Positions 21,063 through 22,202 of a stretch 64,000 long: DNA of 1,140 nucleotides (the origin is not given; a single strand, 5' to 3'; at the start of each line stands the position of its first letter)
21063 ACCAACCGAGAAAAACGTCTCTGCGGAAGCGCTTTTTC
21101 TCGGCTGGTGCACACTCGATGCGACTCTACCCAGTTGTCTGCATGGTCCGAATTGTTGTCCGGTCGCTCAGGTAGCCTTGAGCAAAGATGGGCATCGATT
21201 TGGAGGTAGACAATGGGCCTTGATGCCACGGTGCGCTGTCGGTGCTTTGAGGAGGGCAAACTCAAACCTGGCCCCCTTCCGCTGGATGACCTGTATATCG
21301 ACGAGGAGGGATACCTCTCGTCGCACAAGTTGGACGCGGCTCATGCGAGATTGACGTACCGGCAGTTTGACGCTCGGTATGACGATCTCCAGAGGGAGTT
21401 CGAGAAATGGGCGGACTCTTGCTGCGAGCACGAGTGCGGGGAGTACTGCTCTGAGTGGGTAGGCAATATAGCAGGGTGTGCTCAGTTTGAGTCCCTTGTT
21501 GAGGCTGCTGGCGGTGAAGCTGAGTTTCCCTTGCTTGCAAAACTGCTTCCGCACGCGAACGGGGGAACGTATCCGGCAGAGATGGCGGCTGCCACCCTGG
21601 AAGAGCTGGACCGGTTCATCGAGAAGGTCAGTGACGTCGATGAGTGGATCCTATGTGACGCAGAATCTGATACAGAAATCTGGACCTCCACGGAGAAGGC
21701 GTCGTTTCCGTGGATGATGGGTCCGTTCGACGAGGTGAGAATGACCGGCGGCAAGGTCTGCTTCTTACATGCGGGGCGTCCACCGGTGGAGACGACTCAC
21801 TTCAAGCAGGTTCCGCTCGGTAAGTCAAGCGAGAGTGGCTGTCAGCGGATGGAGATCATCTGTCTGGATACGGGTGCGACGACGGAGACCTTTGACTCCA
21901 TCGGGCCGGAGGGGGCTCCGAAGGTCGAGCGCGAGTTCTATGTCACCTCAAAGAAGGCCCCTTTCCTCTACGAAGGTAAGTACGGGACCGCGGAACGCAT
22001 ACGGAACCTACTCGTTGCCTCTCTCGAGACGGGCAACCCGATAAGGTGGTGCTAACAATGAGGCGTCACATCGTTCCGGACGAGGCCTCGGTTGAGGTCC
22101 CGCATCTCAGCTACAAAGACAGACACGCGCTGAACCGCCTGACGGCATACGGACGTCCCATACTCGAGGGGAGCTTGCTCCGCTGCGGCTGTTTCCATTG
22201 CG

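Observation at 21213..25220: Four-gene accessory cluster of unknowns containing a GIY-YIG nuclease-domain protein and shared Ala/Gly-rich repeats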

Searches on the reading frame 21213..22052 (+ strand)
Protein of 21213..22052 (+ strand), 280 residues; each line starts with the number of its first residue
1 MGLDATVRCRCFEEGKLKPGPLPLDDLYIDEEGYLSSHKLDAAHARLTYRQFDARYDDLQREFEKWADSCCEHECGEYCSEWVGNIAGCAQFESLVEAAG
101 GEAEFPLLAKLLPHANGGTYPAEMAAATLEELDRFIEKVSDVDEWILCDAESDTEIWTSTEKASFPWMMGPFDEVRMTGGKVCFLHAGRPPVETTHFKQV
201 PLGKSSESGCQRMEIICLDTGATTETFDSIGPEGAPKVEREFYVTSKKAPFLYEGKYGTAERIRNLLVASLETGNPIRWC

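Call 3: search_protein_families(library=pfam, proteins=[window:21213-22052:+], max_evalue=0.1)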
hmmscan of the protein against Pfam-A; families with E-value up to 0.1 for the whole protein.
window:21213-22052:+ (280 aa): 0 families

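Call 4: search_protein_families(library=padloc, proteins=[window:21213-22052:+], max_evalue=0.1)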
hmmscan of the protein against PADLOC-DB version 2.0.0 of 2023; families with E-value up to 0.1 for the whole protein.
window:21213-22052:+ (280 aa): 0 families

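Call 5: search_protein_families(library=ncbifam, proteins=[window:21213-22052:+], max_evalue=0.1)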
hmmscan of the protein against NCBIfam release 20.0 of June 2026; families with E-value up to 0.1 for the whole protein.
window:21213-22052:+ (280 aa): 1 family
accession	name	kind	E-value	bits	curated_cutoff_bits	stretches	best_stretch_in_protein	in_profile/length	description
TIGR00416.1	sms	equivalog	0.089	11.5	403.05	0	71-141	10-82/454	DNA repair protein RadA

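Call 43: find_related_loci(query=window:21213-22052:+, collection=genome_contigs, flank=6000)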
Query window:21213-22052:+ (280 aa) in genome_contigs; peptide patterns used: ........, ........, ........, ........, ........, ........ (x = any residue, [..] = any of these).
599 stretches matched a pattern (row limit reached: there are more); 1 encode a relative of the query (tblastn E <= 1e-3); 1 distinct loci.
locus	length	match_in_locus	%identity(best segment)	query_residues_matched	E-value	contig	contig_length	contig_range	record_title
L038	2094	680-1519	68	1-280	1e-139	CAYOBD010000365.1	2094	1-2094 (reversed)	MAG TPA_asm: uncultured Eggerthellaceae bacterium isolate SRP278969_co2_149 genome assembly, contig: NODE_95832_length_2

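Call 55: search_protein_families(library=phrogs, proteins=[window:21213-22052:+], max_evalue=0.1)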
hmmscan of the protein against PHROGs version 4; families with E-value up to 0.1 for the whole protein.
window:21213-22052:+ (280 aa): 1 family
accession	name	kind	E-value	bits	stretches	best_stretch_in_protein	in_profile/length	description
phrog_13528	-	unknown function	0.034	15.2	1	40-101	36-96/113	-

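Call 101: search_solved_structures(query=A5, max_evalue=1)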
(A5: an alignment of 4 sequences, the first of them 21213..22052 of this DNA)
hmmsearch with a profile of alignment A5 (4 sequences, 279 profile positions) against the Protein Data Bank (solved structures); distinct sequences matched with E-value up to 1: 2.
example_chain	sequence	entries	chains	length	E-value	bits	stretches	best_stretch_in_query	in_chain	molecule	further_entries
2pk0_A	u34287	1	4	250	0.029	16.9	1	106-193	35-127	Serine/threonine protein phosphatase Stp1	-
2oy8_A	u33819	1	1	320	0.27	13.7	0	30-68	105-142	Outer surface protein A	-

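Call 102: search_dna_similar(query=window:21213-22052:+, collection=plasmids, mode=protein, max_rows=10, max_evalue=0.001)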
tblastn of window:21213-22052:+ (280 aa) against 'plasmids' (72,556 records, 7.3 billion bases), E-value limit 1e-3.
No match.
